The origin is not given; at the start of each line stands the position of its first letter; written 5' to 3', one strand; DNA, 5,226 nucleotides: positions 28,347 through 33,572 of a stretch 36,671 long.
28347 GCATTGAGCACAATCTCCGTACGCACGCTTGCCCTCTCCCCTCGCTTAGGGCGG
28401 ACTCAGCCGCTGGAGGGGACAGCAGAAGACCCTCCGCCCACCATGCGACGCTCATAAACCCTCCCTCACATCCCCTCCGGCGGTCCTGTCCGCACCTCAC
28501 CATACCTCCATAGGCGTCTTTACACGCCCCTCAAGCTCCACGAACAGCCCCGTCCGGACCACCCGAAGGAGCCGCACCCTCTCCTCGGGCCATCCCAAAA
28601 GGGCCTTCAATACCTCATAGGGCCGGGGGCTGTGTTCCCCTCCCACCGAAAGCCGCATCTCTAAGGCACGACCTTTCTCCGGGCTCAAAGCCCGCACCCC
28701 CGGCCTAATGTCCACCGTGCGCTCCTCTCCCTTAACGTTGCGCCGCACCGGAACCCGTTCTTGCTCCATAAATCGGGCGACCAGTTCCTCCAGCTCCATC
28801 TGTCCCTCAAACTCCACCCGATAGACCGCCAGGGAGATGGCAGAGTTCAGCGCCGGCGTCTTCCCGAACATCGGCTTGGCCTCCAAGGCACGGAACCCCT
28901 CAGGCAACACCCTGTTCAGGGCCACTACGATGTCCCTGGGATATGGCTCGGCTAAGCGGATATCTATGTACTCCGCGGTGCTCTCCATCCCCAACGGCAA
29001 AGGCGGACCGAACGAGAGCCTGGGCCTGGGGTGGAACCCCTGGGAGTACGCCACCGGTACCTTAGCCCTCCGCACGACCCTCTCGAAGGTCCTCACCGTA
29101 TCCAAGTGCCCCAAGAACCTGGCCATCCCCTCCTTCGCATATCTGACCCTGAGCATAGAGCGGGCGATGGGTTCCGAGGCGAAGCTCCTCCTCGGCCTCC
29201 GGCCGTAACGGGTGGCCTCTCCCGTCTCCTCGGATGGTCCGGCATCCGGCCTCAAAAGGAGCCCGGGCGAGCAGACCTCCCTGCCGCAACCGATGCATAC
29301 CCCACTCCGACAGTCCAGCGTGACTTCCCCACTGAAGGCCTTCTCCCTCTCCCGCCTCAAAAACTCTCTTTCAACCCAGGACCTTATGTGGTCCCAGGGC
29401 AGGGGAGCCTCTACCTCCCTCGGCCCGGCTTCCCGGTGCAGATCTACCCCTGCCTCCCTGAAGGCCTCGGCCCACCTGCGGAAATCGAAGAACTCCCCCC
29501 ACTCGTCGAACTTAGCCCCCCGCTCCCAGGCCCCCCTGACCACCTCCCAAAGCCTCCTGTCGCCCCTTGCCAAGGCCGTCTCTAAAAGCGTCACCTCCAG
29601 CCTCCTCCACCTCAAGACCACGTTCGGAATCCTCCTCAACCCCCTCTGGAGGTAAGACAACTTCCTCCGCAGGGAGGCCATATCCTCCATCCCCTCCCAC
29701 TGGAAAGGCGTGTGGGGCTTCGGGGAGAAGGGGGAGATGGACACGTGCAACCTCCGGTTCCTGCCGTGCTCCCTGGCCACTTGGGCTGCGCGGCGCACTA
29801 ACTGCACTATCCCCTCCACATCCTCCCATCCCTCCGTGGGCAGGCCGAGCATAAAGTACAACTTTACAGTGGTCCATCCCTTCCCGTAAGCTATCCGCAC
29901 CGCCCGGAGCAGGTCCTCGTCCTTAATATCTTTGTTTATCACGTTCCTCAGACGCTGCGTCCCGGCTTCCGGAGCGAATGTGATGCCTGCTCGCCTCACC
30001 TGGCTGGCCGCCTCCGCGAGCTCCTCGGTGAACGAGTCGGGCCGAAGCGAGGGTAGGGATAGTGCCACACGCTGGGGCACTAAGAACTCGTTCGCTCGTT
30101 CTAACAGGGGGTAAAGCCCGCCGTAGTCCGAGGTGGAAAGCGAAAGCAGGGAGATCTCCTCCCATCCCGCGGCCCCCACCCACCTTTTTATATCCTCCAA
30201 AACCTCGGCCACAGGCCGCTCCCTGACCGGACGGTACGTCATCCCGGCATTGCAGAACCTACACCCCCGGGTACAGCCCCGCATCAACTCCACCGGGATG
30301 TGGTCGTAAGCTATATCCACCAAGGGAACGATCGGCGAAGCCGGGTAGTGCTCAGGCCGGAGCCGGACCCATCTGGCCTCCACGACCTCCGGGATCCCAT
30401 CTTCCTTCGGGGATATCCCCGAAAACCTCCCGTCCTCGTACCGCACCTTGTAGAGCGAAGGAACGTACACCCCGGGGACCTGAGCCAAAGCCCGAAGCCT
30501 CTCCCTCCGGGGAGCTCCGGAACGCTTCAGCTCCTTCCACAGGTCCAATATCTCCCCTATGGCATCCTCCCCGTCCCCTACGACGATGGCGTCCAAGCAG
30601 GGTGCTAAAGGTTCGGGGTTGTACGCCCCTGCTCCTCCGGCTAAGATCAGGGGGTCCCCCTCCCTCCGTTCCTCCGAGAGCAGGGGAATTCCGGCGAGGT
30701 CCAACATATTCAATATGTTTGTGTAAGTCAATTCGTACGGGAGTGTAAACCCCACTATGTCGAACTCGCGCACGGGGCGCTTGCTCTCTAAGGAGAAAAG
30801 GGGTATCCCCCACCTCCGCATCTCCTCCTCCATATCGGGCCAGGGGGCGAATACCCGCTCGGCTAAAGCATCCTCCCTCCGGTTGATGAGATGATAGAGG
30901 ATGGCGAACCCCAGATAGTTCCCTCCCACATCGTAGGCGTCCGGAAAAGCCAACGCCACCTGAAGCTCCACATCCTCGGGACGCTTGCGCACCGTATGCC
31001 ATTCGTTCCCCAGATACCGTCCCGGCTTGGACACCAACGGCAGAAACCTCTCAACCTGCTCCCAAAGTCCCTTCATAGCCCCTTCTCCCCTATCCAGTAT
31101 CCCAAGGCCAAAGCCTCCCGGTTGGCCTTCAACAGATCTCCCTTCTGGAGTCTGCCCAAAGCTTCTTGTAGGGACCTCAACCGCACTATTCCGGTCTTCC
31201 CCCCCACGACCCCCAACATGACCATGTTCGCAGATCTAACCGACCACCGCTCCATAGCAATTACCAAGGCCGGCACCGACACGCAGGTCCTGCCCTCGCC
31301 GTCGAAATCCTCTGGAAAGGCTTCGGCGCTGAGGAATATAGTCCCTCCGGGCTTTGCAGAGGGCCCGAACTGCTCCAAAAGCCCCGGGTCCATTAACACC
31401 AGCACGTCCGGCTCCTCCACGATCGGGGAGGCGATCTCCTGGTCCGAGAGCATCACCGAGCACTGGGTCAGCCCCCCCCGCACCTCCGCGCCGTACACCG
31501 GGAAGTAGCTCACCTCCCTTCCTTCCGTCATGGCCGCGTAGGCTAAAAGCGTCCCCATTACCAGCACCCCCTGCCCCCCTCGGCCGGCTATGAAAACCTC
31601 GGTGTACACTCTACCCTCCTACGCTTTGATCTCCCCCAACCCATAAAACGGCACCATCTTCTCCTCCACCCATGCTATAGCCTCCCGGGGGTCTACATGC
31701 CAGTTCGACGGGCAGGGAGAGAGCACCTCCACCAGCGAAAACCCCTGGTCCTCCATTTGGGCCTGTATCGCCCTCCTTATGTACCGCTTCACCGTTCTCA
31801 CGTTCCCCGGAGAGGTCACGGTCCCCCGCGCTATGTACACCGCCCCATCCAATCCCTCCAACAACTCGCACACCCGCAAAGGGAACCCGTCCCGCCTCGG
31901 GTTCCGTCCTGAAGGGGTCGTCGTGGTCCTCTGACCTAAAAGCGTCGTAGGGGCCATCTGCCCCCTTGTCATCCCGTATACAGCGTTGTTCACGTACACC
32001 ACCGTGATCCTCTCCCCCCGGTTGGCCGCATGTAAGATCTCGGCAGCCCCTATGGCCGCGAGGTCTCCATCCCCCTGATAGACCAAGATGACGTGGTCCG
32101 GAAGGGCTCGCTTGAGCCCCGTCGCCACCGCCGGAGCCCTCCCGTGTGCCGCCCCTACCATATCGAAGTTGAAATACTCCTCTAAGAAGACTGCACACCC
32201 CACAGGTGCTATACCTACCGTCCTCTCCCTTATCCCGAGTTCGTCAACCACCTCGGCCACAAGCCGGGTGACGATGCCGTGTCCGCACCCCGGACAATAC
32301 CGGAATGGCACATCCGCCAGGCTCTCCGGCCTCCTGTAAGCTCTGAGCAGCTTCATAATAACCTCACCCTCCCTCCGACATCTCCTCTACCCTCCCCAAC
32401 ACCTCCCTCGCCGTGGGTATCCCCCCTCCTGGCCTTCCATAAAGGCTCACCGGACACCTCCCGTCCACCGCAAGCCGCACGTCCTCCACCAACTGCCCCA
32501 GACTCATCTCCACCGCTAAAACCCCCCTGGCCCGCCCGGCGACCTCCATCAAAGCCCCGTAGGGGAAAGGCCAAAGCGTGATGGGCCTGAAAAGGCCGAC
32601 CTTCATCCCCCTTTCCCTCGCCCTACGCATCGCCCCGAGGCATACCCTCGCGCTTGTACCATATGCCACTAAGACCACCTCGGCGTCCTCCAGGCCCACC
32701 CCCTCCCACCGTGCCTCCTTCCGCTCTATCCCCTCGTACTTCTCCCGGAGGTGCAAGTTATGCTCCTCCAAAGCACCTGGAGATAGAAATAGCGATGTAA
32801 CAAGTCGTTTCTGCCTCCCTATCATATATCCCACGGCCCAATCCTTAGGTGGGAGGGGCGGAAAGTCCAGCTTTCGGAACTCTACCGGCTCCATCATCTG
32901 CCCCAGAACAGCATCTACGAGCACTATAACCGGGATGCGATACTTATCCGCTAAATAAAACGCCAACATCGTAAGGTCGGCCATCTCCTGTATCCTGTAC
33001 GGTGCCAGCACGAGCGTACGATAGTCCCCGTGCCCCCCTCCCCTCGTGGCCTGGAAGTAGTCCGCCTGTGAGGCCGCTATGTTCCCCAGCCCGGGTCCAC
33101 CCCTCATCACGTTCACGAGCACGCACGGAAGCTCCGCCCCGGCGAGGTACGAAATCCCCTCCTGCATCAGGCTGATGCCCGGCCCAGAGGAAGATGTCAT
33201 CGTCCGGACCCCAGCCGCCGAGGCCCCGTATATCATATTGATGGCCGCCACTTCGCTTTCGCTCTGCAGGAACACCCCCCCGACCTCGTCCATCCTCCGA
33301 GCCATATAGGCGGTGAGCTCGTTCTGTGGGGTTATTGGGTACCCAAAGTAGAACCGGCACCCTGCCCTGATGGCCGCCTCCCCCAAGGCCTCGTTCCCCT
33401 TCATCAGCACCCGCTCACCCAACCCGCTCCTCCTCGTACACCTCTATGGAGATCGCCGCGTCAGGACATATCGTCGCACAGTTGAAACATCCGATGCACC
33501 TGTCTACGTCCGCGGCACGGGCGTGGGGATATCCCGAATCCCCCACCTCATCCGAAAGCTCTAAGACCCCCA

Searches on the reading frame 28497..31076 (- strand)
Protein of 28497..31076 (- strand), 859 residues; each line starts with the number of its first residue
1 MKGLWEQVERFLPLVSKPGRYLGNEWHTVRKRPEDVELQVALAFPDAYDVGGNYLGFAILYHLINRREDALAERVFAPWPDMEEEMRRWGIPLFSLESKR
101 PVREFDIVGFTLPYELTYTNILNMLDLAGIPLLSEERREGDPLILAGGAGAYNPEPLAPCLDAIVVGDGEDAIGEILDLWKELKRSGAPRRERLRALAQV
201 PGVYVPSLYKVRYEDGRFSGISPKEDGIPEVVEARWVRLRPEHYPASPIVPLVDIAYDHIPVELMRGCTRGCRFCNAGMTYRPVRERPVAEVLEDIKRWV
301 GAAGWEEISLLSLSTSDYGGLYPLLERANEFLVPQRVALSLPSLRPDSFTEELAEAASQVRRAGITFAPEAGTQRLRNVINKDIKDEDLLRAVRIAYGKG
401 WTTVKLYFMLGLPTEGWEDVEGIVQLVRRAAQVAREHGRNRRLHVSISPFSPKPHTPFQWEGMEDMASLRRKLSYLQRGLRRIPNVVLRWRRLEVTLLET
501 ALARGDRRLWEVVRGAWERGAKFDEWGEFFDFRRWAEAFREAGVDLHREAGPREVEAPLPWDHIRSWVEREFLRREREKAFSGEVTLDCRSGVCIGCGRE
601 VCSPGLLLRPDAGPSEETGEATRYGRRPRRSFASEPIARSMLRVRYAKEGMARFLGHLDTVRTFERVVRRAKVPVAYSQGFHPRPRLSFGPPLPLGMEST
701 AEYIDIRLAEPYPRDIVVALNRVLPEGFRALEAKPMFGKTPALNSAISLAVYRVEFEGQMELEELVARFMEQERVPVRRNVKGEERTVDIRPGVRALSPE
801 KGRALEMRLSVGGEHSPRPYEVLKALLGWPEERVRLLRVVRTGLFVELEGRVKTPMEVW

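Call 61: search_protein_families(library=pfam, proteins=[window:28497-31076:-], max_evalue=0.001)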
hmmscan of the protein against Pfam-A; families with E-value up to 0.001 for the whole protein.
window:28497-31076:- (859 aa): 4 families
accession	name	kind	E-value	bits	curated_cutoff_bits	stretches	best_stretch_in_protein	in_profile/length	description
PF19864.5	Radical_SAM_N2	-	4.3e-64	215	29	1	56-206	1-151/151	Radical SAM proteins, N-terminal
PF10105.14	DUF2344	-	1.1e-50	172.3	23.8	1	642-818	2-175/176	Uncharacterized protein conserved in bacteria (DUF2344)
PF04055.27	Radical_SAM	-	4.5e-20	72.9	29.5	1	263-426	2-165/166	Radical SAM superfamily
PF02310.24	B12-binding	-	6.6e-05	23.2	32.1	1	104-176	51-120/121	B12 binding domain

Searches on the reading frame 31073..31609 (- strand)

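Call 61: search_protein_families(library=pfam, proteins=[window:31073-31609:-], max_evalue=0.001)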
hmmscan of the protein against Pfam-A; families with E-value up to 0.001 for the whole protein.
window:31073-31609:- (178 aa): 1 family
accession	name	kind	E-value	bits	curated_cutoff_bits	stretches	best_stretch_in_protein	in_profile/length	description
PF01558.24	POR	-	5.3e-35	121.6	27.4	1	11-171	1-172/173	Pyruvate ferredoxin/flavodoxin oxidoreductase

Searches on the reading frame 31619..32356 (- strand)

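Call 61: search_protein_families(library=pfam, proteins=[window:31619-32356:-], max_evalue=0.001)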
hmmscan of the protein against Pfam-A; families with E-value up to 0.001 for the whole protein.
window:31619-32356:- (245 aa): 1 family
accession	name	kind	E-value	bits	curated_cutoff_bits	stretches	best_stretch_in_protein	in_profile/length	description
PF02775.26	TPP_enzyme_C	-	2e-21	76.8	21.9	1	60-211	20-151/151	Thiamine pyrophosphate enzyme, C-terminal TPP binding domain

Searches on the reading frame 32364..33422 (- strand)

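Call 61: search_protein_families(library=pfam, proteins=[window:32364-33422:-], max_evalue=0.001)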
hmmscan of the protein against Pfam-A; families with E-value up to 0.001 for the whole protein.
window:32364-33422:- (352 aa): 3 families
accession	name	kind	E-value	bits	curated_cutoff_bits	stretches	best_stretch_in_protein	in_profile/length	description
PF01855.24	POR_N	-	4.8e-51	174.1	27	1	15-186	1-171/231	Pyruvate flavodoxin/ferredoxin oxidoreductase, thiamine diP-bdg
PF17147.9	PFOR_II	-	4.5e-22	78.8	27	1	247-341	1-102/102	Pyruvate:ferredoxin oxidoreductase core domain II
PF02780.25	Transketolase_C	-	0.00013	22.3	25.9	1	245-305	8-68/124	Transketolase, C-terminal domain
